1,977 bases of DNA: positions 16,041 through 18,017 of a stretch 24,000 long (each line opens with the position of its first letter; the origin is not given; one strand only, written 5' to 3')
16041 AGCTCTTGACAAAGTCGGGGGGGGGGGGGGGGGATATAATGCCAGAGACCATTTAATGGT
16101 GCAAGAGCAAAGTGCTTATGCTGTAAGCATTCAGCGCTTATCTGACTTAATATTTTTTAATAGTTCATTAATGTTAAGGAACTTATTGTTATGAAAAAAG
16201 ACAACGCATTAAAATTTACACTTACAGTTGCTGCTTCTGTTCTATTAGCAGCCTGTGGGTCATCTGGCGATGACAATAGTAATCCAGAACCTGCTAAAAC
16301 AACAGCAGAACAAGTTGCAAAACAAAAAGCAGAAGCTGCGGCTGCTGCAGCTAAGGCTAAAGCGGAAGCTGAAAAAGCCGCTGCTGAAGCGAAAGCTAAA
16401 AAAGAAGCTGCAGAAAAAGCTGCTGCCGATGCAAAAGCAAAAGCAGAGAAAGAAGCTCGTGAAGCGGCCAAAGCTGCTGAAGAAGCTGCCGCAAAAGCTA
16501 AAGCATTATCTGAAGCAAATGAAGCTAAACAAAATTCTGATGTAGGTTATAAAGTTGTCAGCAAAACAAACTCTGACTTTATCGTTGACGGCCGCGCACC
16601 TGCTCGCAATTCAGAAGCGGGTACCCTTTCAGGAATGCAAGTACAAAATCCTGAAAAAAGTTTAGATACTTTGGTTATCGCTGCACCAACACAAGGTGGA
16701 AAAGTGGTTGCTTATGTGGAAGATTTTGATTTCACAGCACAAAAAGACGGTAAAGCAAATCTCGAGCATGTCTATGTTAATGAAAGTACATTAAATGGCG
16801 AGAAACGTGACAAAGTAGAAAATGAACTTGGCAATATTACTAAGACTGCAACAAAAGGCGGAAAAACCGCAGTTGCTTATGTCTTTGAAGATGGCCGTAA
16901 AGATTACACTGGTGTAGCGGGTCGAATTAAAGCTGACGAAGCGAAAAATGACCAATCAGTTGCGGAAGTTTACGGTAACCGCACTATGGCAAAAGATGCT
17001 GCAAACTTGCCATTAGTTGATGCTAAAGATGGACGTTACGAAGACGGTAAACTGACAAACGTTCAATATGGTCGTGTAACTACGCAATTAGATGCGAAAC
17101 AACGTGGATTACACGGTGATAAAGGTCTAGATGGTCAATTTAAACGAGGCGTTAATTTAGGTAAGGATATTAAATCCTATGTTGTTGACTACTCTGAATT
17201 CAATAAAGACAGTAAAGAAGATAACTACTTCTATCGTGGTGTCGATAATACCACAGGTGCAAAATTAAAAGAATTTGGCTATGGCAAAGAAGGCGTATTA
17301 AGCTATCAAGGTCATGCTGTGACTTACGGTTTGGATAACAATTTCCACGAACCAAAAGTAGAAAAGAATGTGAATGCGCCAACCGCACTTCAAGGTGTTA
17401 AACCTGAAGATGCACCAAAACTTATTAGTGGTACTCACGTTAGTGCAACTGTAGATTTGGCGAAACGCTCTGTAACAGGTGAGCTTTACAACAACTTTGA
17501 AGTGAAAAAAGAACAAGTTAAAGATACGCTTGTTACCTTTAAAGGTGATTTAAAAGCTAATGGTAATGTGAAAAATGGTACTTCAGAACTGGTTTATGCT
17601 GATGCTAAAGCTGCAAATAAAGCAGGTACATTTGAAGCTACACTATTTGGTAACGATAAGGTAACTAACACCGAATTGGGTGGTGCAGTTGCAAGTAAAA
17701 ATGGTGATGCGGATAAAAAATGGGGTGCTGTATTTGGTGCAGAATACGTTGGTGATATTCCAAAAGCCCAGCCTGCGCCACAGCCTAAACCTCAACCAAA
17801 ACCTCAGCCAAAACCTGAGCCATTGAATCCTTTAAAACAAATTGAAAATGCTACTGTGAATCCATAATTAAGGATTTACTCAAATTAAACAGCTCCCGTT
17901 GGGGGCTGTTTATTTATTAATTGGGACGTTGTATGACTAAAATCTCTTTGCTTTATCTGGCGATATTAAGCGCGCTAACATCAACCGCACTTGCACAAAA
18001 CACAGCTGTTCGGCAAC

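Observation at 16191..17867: Unusual three-part surface lipoprotein: lipobox, long Ala/Lys/Glu stalk, TbpB-type handle plus barrel, and a Pro-rich tail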

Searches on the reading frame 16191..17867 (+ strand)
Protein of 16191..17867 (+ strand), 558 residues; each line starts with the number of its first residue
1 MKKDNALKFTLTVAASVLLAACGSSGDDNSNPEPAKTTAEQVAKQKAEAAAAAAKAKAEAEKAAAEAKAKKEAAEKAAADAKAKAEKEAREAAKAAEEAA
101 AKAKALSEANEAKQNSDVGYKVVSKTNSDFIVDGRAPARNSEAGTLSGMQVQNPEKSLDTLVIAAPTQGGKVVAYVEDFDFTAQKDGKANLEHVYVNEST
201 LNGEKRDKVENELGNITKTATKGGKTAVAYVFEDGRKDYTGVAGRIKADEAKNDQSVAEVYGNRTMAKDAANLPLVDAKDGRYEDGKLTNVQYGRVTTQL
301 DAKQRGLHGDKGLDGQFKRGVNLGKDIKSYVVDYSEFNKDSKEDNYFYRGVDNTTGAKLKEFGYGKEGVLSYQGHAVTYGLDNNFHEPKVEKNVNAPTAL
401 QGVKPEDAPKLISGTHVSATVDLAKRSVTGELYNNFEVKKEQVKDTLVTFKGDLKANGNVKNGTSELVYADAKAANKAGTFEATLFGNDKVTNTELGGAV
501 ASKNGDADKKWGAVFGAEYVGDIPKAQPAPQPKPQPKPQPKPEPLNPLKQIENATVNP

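Call 3: search_protein_families(library=pfam, proteins=[window:16191-17867:+], max_evalue=1)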
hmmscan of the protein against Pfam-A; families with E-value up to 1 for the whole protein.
window:16191-17867:+ (558 aa): 3 families
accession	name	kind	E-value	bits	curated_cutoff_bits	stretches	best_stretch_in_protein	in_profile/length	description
PF05262.16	Borrelia_P83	-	0.0017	17.3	33.6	1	31-163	260-379/489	Borrelia P83/100 protein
PF13627.12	LptM_cons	-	0.41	11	27.3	1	13-27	5-19/23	LPS-assembly lipoprotein LptM, conserved region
PF08505.15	MMR1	-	0.5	10.8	25.2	1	27-159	93-231/269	Mitochondrial Myo2 receptor-related protein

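Call 4: search_protein_families(library=ncbifam, proteins=[window:16191-17867:+], max_evalue=1)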
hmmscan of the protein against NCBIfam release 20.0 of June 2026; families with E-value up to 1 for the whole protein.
window:16191-17867:+ (558 aa): 15 families
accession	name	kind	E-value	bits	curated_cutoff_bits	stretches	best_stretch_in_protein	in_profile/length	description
TIGR02794.1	tolA_full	equivalog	3.2e-07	29.9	59.45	1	35-113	165-244/362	cell envelope integrity protein TolA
NF007065.0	PRK09510.1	equivalog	0.0001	21.5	213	1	34-118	174-259/387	cell envelope integrity protein TolA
NF005832.0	PRK07735.1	equivalog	0.0033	16.7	431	1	36-115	158-233/430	NADH-quinone oxidoreductase subunit C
NF033551.1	transpos_IS1182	equivalog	0.019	13.9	270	1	35-136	189-286/488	IS1182 family transposase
TIGR01069.2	mutS2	equivalog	0.021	13.2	400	1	37-128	563-654/790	endonuclease MutS2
NF033847.1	MCP_Sipho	equivalog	0.036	13.2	75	1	26-116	27-123/549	major capsid protein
NF008975.0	PRK12323.1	equivalog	0.046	12.4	875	1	24-147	368-490/709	DNA polymerase III subunit gamma/tau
NF009120.0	PRK12472.1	subfamily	0.073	11.8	369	1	40-116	240-320/508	hypothetical protein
NF047847.2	SS_mature_LptM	equivalog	0.086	12.9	27.7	1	1-27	1-25/31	LPS translocon maturation chaperone LptM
NF040676.1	wall_bind_EntB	exception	0.09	11.3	780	1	38-148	306-413/490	cell wall-binding protein EntB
NF011531.0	PRK14971.1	equivalog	0.24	10.1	685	1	19-144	359-480/614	DNA polymerase III subunit gamma/tau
NF033760.1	gliding_GltG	equivalog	0.35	9.3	650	1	14-121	102-205/650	adventurous gliding motility protein GltG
NF045774.1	cytochro_C551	exception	0.5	10.3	118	0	9-49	6-44/110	cytochrome c551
TIGR03751.1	conj_TIGR03751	hypoth_equivalog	0.62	10.5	77.7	0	14-83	3-70/124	TIGR03751 family conjugal transfer lipoprotein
NF005423.0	PRK07003.1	equivalog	0.9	7.8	1260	0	20-128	359-565/831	DNA polymerase III subunit gamma/tau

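Call 5: search_solved_structures(query=window:16191-17867:+, max_evalue=10, show_alignments=3)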
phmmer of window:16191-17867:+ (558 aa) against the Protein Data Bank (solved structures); distinct sequences matched with E-value up to 10: 5.
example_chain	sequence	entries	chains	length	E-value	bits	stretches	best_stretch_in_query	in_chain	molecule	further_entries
7z3n_C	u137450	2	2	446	0.57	12.2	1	34-143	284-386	Putative ribosome associated protein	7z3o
7s6e_A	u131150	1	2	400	0.58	12.2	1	196-281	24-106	Urea ABC transporter, periplasmic urea-binding protein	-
8e0o_A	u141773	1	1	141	1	11.4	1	15-120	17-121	hetBGL03-15-18a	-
24kr_D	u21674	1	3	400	1.2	11.1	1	522-542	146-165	Heavy chain antibody G2.3-Fc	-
9b41_L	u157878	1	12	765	4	9.4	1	27-104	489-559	gp19 Portal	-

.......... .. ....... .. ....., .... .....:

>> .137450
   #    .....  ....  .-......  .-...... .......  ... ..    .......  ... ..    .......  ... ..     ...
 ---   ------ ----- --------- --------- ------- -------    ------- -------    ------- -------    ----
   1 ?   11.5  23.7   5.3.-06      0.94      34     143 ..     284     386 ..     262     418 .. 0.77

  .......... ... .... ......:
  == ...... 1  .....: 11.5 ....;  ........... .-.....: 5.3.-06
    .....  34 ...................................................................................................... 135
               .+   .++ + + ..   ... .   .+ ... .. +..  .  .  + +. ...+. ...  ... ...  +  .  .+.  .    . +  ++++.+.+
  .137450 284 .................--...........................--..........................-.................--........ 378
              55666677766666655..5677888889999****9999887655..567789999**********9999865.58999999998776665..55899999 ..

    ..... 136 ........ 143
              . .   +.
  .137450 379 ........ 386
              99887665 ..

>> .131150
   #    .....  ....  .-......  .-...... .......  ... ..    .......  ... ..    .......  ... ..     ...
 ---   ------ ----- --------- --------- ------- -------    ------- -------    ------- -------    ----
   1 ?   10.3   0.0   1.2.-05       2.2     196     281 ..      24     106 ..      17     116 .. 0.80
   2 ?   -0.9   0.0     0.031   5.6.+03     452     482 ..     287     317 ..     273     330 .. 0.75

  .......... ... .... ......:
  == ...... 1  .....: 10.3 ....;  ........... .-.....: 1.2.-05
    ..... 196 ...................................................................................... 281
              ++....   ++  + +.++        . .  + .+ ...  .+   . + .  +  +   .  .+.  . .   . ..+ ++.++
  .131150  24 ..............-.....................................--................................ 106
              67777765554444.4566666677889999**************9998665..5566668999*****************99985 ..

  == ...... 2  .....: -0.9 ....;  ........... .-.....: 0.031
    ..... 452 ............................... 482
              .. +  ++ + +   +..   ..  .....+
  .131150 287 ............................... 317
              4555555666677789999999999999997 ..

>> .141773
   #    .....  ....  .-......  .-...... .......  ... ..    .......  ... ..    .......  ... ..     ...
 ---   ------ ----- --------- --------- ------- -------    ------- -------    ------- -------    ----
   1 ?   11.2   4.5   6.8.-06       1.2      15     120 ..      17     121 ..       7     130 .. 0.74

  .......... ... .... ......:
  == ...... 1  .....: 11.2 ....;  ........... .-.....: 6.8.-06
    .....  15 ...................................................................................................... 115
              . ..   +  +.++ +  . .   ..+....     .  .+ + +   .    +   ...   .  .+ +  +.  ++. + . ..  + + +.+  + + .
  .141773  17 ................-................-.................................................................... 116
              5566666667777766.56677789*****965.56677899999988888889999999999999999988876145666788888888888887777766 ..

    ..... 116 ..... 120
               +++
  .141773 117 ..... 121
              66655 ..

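Call 13: search_solved_structures(query=A1, max_evalue=1, show_alignments=2)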
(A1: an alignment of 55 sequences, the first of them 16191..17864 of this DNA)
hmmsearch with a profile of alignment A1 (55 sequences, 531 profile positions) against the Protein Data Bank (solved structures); distinct sequences matched with E-value up to 1: 11.
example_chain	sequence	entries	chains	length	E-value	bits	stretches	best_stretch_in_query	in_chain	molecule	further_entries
4o4x_A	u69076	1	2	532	1.7e-08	36.9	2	403-506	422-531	TbpB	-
4o4u_A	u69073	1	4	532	9.4e-08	34.5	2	403-506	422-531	TbpB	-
3pqs_A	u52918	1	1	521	2e-05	26.8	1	399-506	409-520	transferrin-binding protein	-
4o3z_A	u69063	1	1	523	2.1e-05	26.7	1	399-506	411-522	Outer membrane protein; transferrin-binding protein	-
4o3y_A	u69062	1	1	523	2.5e-05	26.5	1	399-506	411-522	Outer membrane protein; transferrin-binding protein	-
4o49_A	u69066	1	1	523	2.8e-05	26.3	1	399-506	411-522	Outer membrane protein; transferrin-binding protein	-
3x1n_A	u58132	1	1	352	0.0077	18.3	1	11-52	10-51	Nitrite reductase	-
3x1e_A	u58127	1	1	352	0.0077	18.2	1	11-52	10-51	Nitrite reductase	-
3x1f_A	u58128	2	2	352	0.0077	18.2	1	11-52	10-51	Nitrite reductase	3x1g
3vxb_A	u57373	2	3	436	0.11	14.4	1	12-61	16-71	Putative sugar-binding lipoprotein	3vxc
2yp6_A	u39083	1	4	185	0.4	12.6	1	6-55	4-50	THIOREDOXIN FAMILY PROTEIN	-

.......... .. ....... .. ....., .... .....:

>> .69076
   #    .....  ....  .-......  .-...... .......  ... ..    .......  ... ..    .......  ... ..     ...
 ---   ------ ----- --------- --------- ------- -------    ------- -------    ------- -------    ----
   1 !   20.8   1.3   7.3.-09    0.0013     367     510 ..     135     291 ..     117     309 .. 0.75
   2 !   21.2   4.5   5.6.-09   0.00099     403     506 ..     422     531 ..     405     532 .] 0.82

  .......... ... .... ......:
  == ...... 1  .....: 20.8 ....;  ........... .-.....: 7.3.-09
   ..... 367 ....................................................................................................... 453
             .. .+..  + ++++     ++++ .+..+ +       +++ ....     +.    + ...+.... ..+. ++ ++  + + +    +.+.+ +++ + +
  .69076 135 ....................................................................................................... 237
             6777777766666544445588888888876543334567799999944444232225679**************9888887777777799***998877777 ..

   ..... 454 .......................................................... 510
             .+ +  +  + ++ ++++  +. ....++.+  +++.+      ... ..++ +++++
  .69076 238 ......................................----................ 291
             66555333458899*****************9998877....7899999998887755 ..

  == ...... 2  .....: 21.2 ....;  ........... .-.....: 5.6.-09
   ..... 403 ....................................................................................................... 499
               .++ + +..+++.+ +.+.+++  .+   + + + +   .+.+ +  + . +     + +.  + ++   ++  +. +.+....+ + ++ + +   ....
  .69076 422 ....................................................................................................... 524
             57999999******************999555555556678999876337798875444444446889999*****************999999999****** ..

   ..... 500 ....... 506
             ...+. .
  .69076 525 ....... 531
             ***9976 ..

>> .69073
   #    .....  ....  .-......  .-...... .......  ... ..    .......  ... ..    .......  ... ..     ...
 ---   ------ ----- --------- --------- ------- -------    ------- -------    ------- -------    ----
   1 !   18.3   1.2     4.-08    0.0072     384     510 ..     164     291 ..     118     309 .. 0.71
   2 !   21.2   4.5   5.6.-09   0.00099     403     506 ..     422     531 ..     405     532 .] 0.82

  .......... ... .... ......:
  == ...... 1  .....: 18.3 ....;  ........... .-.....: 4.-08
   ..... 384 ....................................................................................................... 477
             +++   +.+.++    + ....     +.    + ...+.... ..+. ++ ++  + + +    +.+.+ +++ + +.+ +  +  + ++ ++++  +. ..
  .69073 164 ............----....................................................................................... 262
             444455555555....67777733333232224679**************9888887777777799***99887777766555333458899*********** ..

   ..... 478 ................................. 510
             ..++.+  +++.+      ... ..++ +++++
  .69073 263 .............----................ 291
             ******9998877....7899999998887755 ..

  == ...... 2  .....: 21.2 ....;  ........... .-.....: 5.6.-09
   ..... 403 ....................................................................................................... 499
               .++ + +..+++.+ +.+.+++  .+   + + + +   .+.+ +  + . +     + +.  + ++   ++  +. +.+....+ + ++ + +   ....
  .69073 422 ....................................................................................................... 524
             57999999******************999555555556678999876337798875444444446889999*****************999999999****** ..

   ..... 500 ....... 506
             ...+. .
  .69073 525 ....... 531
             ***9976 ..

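Call 21: predict_structure(alignment_id=A1)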
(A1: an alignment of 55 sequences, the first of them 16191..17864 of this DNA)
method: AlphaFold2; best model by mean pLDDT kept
length: 558 residues; sequences in the alignment: 55
mean_pLDDT: 82.4   pTM: 0.77
mean pLDDT of the five models: 82.4, 82.1, 81.2, 79.1, 78.6
residues with pLDDT >= 90: 319; 70-90: 120; 50-70: 45; < 50: 74
segments of 3 or more residues with pLDDT < 50: 1-3, 13-38, 242-244, 392-396, 524-532, 537-558
pLDDT, mean of each block of 10 residues (from residue 1): 47 45 36 44 75 91 95 95 96 94 87 89 94 89 92 87 79 93 91 94 94 93 96 85 52 84 86 78 81 96 80 88 89 93 96 93 91 95 79 49 72 92 97 91 94 96 96 94 96 96 95 96 49 47 39 42
secondary structure, 60 per line:
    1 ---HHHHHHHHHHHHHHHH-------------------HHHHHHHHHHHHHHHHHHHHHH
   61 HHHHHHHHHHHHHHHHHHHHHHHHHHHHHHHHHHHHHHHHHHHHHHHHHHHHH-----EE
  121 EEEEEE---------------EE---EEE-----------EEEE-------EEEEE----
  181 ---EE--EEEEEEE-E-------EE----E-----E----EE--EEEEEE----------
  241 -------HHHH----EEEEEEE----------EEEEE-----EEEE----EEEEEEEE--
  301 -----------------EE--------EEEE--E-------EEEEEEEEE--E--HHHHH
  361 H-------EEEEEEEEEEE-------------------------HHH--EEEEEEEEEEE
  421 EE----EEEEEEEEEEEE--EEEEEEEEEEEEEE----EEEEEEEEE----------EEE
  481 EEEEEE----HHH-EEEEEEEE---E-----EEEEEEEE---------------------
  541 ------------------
elements in order: H4-19 H39-113 E119-126 E147-149 E161-164 E172-176 E188-194 E225-230 H248-251 E256-262 E273-277 E283-286 E291-298 E328-331 E342-350 H356-361 E369-379 E410-422 E427-438 E441-454 E459-467 E478-486 E495-502 E512-519

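Call 24: fold_search(model_id=the predicted structure, library=pdb)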
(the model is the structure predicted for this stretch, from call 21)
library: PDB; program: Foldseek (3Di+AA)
matches with E <= 10: 768; with E <= 0.001: 40
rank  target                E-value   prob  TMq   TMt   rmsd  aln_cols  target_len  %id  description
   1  3ve1_A                2.0e-08  1.00  0.26  0.27  13.1       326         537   12  The 2.9 angstrom crystal structure of Transferrin binding protein B (TbpB) from serogroup B M982 Neisseria meningitidi (released 2012-02-22)
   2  4u9c_B                3.8e-08  1.00  0.23  0.41  18.1       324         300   15  STRUCTURE OF THE LBPB N-LOBE FROM NEISSERIA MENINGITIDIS (released 2014-10-22)
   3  4u9c_A                4.4e-08  1.00  0.23  0.42  16.0       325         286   14  STRUCTURE OF THE LBPB N-LOBE FROM NEISSERIA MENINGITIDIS (released 2014-10-22)
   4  3ve2_B                8.5e-08  1.00  0.25  0.27  13.4       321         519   13  The 2.1 angstrom crystal structure of Transferrin binding protein B (TbpB) from serogroup B M982 Neisseria meningitidi (released 2012-02-22)
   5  3ve1_C                1.1e-07  1.00  0.26  0.27  13.2       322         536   12  The 2.9 angstrom crystal structure of Transferrin binding protein B (TbpB) from serogroup B M982 Neisseria meningitidi (released 2012-02-22)
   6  9pa8_B                1.4e-07  1.00  0.25  0.25  15.8       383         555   11  NmTbpB and Tf protein complex (released 2026-03-04)
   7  9clm_B                2.6e-07  1.00  0.25  0.24  22.7       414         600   15  Transferrin Binding Protein A in complex with transferrin binding protein B and two molecules of transferrin (released 2026-03-04)
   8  7jrd_A                3.6e-07  1.00  0.23  0.23  18.8       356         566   16  The crystal structure of lactoferrin binding protein B (LbpB) from Neisseria meningitidis in complex with human lactof (released 2021-10-13)
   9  4qq1_C                4.1e-07  1.00  0.26  0.28  14.7       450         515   15  Crystal structure of the isotype 1 Transferrin binding protein B (TbpB) from serogroup B Neisseria meningitidis (released 2015-04-01)
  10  7n88_A                5.0e-07  1.00  0.22  0.23  16.5       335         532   15  The cryoEM structure of LbpB from N. gonorrhoeae in complex with lactoferrin (released 2021-12-01)
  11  4o3w_B                1.1e-06  1.00  0.24  0.25  16.1       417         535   12  Crystal structure of the vaccine antigen Transferrin Binding Protein B (TbpB) mutant Tyr-63-Ala from Actinobacillus su (released 2015-01-14)
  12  3pqu_B                1.2e-06  1.00  0.24  0.24  14.8       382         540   13  The crystal structures of porcine pathogen AsH57_TbpB (released 2011-02-02)
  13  3pqu_A                1.2e-06  1.00  0.24  0.24  17.2       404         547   13  The crystal structures of porcine pathogen AsH57_TbpB (released 2011-02-02)
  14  3hol                  1.8e-06  1.00  0.21  0.24  16.9       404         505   15  The Structure of Intact Ap-TbpB (N and C lobes) (released 2009-10-06)
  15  3v8u_A                3.2e-06  1.00  0.27  0.28  14.8       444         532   10  The crystal structure of transferrin binding protein B (TbpB) from Neisseria meningitidis serogroup B (released 2012-02-15)
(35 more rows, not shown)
